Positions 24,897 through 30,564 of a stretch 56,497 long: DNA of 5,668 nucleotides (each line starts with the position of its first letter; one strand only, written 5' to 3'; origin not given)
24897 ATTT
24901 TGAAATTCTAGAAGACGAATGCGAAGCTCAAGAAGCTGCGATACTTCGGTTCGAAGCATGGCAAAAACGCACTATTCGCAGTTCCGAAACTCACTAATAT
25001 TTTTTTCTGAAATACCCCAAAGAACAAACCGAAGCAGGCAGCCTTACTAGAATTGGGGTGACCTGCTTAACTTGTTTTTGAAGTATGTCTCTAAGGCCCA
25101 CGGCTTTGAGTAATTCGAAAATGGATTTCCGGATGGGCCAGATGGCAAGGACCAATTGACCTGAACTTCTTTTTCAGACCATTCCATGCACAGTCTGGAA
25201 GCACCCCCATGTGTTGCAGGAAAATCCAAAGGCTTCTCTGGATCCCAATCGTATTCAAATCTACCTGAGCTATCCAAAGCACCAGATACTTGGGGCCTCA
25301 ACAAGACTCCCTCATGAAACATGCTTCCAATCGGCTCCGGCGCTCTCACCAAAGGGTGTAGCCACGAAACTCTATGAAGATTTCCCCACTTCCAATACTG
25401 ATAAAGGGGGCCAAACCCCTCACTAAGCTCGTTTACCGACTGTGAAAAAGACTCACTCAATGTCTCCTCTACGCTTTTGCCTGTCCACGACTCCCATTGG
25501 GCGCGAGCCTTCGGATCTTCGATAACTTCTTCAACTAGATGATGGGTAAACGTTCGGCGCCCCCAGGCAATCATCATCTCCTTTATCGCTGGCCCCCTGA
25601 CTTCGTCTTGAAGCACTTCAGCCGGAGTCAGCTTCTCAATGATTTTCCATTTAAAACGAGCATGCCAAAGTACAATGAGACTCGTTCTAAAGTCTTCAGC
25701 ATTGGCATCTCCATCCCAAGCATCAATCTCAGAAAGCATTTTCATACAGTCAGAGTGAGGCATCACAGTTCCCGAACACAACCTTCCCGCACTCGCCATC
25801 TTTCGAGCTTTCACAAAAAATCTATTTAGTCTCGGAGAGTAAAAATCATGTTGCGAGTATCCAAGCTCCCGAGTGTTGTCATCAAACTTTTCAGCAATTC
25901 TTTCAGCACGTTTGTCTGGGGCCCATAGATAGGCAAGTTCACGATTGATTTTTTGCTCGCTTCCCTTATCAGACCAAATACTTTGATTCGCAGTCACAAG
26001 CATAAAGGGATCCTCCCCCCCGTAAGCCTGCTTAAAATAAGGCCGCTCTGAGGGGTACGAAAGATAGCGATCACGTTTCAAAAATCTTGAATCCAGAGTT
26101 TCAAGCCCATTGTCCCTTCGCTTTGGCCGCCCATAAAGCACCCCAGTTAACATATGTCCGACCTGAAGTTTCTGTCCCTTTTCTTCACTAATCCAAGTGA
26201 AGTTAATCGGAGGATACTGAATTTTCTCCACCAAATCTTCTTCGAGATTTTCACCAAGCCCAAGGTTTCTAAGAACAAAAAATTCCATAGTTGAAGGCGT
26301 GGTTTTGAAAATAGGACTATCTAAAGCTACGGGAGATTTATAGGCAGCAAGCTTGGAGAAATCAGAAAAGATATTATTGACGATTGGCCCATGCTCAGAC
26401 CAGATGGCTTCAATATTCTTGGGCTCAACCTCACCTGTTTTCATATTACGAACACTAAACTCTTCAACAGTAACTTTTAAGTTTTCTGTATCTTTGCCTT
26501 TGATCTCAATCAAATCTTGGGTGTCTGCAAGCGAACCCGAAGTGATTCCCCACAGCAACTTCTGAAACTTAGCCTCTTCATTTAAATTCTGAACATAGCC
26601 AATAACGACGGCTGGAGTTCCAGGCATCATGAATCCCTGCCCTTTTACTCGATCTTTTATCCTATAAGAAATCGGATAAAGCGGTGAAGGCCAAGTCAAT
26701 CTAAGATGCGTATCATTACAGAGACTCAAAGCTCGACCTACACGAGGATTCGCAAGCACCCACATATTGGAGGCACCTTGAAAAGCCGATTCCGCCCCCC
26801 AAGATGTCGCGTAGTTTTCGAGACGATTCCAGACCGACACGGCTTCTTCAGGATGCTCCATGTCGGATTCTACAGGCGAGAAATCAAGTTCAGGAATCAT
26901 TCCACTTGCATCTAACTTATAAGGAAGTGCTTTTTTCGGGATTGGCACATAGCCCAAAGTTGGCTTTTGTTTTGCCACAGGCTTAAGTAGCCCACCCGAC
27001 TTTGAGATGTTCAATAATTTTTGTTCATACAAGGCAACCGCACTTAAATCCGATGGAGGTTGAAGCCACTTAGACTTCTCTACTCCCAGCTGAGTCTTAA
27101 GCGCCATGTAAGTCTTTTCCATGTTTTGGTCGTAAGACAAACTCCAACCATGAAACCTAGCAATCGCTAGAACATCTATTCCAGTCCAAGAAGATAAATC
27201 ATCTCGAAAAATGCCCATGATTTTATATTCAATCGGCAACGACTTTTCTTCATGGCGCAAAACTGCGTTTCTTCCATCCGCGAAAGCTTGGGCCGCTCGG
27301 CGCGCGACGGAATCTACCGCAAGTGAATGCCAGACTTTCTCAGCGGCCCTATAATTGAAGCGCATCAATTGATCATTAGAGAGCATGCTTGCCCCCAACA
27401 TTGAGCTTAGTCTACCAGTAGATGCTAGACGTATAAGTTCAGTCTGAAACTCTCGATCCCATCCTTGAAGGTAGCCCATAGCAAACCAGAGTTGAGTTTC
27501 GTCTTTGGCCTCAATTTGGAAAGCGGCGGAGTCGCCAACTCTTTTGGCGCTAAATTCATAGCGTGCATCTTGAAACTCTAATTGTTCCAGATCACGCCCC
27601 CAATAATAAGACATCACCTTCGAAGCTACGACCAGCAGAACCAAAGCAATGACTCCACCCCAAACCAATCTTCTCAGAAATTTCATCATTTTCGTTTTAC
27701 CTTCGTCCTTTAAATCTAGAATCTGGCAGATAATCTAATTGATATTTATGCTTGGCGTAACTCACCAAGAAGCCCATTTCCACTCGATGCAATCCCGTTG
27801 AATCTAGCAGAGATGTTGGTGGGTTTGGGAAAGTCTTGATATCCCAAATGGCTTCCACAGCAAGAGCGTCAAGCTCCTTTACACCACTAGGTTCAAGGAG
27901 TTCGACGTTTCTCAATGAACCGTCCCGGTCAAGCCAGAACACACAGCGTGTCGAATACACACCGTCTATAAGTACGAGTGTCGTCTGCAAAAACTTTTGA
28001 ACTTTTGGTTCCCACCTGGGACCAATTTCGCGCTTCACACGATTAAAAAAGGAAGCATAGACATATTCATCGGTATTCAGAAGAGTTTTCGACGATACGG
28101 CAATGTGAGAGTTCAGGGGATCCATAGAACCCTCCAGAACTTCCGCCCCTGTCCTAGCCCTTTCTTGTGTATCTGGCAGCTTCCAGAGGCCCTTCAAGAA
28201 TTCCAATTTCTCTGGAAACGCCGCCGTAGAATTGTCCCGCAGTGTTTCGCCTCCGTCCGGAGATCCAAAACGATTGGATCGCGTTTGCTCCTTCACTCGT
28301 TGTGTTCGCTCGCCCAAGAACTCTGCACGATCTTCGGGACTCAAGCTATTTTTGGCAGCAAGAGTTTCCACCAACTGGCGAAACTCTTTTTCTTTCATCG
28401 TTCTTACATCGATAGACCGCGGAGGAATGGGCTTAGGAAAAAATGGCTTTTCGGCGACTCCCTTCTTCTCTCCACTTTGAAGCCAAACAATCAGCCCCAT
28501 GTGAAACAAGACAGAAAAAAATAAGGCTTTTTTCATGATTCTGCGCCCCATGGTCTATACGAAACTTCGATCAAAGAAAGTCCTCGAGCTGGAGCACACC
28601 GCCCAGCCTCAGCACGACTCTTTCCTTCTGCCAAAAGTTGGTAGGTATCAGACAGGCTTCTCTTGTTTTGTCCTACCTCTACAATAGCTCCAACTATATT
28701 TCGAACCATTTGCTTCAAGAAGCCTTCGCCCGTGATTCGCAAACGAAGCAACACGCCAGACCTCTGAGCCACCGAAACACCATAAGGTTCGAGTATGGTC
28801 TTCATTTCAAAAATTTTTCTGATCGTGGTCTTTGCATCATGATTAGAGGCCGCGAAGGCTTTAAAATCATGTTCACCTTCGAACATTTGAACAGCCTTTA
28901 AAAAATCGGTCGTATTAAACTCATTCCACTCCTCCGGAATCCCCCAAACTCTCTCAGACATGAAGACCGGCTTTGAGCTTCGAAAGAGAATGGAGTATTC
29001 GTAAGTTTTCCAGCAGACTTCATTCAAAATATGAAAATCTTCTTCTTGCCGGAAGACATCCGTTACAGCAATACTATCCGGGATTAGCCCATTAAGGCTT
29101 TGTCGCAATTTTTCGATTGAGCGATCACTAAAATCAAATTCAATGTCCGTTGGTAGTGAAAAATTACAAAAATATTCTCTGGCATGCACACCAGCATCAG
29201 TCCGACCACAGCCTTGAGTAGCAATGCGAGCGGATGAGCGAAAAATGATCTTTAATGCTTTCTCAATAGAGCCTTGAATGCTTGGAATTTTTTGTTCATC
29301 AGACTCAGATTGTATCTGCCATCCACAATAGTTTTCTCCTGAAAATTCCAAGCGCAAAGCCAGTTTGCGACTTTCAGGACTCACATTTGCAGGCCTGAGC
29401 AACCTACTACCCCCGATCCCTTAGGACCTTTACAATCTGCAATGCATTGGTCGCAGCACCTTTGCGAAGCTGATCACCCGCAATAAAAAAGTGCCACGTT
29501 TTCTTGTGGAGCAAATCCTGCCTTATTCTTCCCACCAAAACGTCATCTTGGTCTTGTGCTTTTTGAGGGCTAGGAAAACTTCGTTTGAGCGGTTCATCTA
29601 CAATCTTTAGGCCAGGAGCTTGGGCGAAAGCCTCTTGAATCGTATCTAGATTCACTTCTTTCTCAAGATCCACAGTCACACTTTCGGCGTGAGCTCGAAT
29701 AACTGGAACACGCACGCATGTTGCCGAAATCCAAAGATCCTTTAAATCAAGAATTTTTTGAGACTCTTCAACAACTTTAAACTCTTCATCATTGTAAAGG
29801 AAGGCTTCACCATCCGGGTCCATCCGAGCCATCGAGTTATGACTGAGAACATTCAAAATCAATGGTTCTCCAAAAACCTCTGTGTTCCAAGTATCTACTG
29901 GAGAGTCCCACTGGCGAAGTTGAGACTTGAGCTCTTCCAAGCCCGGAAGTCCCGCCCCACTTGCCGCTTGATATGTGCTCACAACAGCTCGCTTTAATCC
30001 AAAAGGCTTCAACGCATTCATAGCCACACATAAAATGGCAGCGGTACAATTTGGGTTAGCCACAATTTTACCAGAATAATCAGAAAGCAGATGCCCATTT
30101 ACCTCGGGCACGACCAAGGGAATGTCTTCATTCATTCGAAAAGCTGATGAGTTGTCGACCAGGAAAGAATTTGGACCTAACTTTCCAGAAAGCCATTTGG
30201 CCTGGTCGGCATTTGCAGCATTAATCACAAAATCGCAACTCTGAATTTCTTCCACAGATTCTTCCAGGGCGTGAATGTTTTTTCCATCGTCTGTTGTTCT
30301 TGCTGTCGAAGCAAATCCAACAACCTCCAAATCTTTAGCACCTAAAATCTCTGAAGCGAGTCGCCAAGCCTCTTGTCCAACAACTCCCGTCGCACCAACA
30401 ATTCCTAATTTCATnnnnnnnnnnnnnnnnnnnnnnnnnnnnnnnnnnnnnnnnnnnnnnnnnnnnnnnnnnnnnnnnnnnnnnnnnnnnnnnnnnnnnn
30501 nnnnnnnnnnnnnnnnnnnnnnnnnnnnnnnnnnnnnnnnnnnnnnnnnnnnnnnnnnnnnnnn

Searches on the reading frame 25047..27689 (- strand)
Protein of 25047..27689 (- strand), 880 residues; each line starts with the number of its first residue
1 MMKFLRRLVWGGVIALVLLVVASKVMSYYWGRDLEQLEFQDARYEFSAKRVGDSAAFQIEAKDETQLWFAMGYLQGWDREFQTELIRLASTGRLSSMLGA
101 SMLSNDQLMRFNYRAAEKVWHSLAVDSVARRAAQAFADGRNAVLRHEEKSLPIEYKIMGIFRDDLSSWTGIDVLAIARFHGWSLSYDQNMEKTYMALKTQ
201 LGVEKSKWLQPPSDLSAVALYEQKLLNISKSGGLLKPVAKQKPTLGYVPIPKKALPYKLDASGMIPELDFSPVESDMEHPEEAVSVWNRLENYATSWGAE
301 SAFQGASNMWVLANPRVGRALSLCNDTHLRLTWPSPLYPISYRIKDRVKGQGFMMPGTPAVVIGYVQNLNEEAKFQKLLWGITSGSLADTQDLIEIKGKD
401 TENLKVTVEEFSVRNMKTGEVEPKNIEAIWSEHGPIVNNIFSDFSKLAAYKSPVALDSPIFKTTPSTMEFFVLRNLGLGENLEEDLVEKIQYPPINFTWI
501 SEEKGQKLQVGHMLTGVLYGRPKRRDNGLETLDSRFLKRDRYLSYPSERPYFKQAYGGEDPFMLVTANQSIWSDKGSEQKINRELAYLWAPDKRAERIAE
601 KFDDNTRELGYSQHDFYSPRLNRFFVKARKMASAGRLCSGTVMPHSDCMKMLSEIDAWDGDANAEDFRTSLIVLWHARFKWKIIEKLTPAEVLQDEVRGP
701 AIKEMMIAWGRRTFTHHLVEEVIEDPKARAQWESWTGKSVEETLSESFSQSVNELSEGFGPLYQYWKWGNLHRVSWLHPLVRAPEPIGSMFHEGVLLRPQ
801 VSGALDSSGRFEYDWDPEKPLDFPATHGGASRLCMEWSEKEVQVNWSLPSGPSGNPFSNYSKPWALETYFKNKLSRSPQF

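Call 9: search_protein_families(library=pfam, proteins=[window:25047-27689:-], max_evalue=0.001)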
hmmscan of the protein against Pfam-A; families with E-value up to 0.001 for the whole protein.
window:25047-27689:- (880 aa): 1 family
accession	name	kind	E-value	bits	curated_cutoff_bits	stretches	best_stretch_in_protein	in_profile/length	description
PF01804.23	Penicil_amidase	-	1.3e-70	239.7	21.3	1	57-861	12-651/675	Penicillin amidase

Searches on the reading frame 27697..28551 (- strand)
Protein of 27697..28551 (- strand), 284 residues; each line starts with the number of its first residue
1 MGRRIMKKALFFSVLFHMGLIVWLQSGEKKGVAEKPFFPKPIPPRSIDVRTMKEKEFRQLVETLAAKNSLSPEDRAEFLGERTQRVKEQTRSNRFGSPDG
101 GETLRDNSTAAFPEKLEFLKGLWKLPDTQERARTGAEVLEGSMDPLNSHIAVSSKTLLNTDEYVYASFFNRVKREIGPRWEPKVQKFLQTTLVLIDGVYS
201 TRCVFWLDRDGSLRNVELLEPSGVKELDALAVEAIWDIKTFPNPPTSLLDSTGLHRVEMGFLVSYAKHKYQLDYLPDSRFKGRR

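Call 9: search_protein_families(library=pfam, proteins=[window:27697-28551:-], max_evalue=0.001)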
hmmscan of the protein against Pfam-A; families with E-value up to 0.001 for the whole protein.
window:27697-28551:- (284 aa): 1 family
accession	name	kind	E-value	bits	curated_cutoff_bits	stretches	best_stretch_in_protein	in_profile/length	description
PF13103.11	TonB_2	-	1.4e-08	35.1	22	1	166-245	2-72/85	TonB C terminal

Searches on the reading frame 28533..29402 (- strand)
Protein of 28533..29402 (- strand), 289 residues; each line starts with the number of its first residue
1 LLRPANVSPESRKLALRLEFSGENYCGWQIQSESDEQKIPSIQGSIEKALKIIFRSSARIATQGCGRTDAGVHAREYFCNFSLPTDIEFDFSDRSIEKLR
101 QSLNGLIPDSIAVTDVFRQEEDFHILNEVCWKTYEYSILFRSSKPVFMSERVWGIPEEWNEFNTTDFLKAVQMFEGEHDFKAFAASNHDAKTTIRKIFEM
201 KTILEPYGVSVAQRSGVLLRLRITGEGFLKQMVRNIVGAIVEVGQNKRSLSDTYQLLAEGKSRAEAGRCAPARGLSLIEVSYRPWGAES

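Call 9: search_protein_families(library=pfam, proteins=[window:28533-29402:-], max_evalue=0.001)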
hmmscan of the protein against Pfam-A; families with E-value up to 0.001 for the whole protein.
window:28533-29402:- (289 aa): 1 family
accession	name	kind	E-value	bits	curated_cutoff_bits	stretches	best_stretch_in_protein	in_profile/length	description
PF01416.25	PseudoU_synth_1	-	6.4e-28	97.8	23.3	1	170-282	1-107/108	tRNA pseudouridine synthase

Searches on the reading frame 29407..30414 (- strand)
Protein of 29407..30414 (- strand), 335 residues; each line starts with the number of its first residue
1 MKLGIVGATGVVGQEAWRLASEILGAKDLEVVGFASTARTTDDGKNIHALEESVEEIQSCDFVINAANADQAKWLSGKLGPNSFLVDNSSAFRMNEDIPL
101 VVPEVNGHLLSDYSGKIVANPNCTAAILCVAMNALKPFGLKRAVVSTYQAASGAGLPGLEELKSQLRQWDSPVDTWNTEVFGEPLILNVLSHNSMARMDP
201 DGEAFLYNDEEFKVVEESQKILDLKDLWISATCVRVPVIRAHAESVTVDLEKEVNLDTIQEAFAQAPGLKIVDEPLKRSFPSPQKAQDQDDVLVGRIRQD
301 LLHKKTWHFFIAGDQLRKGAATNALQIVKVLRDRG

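Call 9: search_protein_families(library=pfam, proteins=[window:29407-30414:-], max_evalue=0.001)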
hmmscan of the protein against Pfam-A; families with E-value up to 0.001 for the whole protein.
window:29407-30414:- (335 aa): 3 families
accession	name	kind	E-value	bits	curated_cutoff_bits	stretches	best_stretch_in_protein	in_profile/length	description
PF02774.23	Semialdhyde_dhC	-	3.2e-40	138.7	26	1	138-318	9-184/184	Semialdehyde dehydrogenase, dimerisation domain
PF01118.30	Semialdhyde_dh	-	2.3e-16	60.7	26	1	2-111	1-119/121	Semialdehyde dehydrogenase, NAD binding domain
PF02800.25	Gp_dh_C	-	0.00014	21.9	24.4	1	229-267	72-110/158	Glyceraldehyde 3-phosphate dehydrogenase, C-terminal domain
